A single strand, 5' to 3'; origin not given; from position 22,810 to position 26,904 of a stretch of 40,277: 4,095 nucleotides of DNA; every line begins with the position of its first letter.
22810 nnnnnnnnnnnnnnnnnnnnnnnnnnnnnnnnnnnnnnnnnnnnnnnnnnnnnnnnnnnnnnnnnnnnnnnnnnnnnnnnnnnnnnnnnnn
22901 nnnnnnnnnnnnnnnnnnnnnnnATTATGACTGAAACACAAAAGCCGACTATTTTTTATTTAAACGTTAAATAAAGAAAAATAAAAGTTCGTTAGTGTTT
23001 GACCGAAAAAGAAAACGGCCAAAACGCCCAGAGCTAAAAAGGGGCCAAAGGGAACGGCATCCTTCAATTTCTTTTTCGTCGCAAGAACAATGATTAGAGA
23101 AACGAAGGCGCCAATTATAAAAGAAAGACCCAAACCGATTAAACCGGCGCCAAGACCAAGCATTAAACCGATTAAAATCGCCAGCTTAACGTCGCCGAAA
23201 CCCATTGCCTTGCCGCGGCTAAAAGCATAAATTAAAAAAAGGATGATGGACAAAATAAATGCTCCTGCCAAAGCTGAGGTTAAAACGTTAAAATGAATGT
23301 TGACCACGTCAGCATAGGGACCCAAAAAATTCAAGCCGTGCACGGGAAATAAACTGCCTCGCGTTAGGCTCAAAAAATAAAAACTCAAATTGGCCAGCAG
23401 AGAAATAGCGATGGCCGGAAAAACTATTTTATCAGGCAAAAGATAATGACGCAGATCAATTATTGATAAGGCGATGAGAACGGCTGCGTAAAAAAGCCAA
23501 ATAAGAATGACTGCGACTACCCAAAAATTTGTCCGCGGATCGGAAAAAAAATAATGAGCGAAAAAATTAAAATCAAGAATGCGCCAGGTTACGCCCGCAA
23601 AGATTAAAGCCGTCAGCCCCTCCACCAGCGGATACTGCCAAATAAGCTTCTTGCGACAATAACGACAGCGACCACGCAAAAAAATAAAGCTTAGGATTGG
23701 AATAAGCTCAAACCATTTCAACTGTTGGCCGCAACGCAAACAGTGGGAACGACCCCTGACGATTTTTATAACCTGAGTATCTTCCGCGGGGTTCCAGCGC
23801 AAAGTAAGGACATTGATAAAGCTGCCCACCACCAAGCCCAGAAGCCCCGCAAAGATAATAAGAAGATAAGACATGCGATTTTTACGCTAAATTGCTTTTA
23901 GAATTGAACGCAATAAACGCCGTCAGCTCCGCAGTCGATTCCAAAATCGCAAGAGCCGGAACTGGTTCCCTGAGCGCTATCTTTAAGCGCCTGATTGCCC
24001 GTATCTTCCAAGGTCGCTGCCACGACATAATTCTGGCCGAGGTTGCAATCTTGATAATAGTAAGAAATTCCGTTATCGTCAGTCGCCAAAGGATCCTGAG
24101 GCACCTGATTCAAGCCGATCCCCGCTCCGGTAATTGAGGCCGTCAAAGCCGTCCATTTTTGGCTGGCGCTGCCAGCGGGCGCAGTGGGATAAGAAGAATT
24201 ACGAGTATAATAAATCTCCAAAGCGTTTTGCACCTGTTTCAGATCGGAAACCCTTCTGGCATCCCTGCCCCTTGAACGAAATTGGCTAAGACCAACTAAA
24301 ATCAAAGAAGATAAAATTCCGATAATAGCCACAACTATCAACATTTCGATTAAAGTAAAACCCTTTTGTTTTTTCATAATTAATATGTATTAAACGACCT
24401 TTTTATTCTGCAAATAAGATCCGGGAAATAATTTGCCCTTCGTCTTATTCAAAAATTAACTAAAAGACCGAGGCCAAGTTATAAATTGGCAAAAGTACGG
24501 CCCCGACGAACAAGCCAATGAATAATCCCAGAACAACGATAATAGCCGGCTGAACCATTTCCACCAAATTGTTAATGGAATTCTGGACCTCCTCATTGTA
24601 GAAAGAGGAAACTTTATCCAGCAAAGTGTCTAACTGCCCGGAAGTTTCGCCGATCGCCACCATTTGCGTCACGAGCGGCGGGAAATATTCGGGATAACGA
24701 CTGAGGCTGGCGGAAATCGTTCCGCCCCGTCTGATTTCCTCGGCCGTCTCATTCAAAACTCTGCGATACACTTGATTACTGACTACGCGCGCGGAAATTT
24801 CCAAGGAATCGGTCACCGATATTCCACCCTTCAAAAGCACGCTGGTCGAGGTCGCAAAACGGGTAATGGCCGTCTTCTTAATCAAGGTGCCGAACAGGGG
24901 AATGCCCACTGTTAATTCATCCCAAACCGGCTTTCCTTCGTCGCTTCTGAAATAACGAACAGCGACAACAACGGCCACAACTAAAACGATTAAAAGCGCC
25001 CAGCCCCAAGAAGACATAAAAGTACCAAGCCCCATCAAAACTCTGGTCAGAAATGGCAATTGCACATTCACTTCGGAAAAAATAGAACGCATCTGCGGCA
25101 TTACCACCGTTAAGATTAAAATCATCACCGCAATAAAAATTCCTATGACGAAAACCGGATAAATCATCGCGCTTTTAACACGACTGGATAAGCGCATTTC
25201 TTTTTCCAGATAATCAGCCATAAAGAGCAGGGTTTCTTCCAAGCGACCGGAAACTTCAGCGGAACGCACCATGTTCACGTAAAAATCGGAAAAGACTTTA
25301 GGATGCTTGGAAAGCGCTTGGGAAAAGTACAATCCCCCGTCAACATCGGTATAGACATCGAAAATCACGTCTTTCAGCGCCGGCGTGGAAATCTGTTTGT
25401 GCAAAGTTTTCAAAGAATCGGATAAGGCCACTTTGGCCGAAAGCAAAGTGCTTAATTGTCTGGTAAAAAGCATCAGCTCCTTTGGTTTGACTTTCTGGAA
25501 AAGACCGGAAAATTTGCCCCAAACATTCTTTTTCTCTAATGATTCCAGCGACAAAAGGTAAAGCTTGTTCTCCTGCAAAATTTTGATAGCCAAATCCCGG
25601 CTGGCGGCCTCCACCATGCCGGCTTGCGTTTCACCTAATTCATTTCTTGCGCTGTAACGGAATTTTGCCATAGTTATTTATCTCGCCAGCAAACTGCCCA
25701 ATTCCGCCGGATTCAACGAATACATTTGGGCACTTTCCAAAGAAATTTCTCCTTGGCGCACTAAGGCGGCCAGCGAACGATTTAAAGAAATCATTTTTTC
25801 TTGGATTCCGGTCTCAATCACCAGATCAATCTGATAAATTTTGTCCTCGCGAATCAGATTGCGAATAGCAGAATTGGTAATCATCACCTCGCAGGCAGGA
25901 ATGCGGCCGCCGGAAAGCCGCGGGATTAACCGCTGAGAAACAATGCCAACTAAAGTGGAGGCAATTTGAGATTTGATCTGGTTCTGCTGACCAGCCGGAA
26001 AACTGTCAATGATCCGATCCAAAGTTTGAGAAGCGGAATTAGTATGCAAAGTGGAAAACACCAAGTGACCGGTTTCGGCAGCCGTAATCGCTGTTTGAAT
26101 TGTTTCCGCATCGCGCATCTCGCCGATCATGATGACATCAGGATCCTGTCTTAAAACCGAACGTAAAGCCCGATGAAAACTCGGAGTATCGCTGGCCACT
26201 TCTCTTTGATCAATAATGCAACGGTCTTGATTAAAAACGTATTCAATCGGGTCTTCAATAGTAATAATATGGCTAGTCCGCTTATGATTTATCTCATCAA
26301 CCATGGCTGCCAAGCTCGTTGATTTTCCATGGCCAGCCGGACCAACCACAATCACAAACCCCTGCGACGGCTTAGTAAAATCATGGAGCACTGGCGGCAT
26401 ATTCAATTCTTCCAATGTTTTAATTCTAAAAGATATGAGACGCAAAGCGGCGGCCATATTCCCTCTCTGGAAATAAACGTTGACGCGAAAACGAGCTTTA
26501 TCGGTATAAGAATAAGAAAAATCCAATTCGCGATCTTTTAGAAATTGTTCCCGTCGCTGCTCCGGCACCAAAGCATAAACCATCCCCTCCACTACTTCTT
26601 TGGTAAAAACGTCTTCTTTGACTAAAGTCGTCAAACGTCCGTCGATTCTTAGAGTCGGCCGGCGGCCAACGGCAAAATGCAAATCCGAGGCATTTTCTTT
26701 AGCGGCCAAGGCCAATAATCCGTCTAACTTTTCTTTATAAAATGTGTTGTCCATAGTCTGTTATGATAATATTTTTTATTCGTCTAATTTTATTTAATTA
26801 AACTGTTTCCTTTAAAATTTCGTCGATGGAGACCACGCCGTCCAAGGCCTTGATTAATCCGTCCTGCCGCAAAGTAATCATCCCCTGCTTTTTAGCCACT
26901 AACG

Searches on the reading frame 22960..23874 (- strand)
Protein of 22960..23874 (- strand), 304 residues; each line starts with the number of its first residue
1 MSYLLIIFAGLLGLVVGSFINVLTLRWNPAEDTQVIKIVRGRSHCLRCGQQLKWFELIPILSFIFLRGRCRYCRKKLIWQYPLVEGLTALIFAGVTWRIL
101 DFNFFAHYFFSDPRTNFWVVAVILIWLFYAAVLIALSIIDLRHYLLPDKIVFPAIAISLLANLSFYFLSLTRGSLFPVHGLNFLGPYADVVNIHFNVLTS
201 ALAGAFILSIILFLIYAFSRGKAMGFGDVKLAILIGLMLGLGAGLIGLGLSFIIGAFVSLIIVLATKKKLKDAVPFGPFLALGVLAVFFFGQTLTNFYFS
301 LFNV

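Call 45: search_protein_families(library=pfam, proteins=[window:22960-23874:-], max_evalue=0.001)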
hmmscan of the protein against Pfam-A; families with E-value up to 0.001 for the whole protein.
window:22960-23874:- (304 aa): 2 families
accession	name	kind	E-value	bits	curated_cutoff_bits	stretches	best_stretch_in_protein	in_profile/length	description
PF06750.18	A24_N_bact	-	1.4e-29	102.4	23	1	11-98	1-83/84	Bacterial Peptidase A24 N-terminal domain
PF01478.23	Peptidase_A24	-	5.6e-12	46.5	26.5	1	127-259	1-103/104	Type IV leader peptidase family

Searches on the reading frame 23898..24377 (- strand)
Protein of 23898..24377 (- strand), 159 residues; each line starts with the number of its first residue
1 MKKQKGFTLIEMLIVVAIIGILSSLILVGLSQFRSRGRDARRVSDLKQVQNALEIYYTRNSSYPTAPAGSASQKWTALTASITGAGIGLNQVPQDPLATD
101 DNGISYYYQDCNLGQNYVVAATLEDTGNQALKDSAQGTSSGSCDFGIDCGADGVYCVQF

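Call 45: search_protein_families(library=pfam, proteins=[window:23898-24377:-], max_evalue=0.001)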
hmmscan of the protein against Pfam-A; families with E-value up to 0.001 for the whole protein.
window:23898-24377:- (159 aa): 1 family
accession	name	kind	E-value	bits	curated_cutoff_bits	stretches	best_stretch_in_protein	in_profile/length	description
PF07963.17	N_methyl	-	1e-10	41.1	21.2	1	1-26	1-26/27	Prokaryotic N-terminal methylation motif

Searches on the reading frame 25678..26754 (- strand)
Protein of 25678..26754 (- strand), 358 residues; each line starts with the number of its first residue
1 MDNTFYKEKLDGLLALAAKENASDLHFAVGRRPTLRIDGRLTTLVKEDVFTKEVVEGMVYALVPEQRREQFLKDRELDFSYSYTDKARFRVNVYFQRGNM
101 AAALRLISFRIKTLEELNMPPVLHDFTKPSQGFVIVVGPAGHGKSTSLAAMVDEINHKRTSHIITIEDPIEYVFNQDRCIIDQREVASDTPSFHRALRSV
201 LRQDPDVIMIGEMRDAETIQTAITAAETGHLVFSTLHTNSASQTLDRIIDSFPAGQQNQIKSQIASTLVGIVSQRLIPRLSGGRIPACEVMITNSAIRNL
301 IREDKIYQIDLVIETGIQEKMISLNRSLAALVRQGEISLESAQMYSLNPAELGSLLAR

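Call 45: search_protein_families(library=pfam, proteins=[window:25678-26754:-], max_evalue=0.001)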
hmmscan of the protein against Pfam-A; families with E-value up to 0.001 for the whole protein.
window:25678-26754:- (358 aa): 2 families
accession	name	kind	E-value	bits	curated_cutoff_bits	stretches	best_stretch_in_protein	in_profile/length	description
PF00437.27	T2SSE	-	4.8e-49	167.4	24.9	1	7-296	9-293/370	Type II/IV secretion system protein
PF25199.1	nSTAND_NTPase5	-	0.00046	20.5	34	0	127-176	37-86/145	Novel STAND NTPase 5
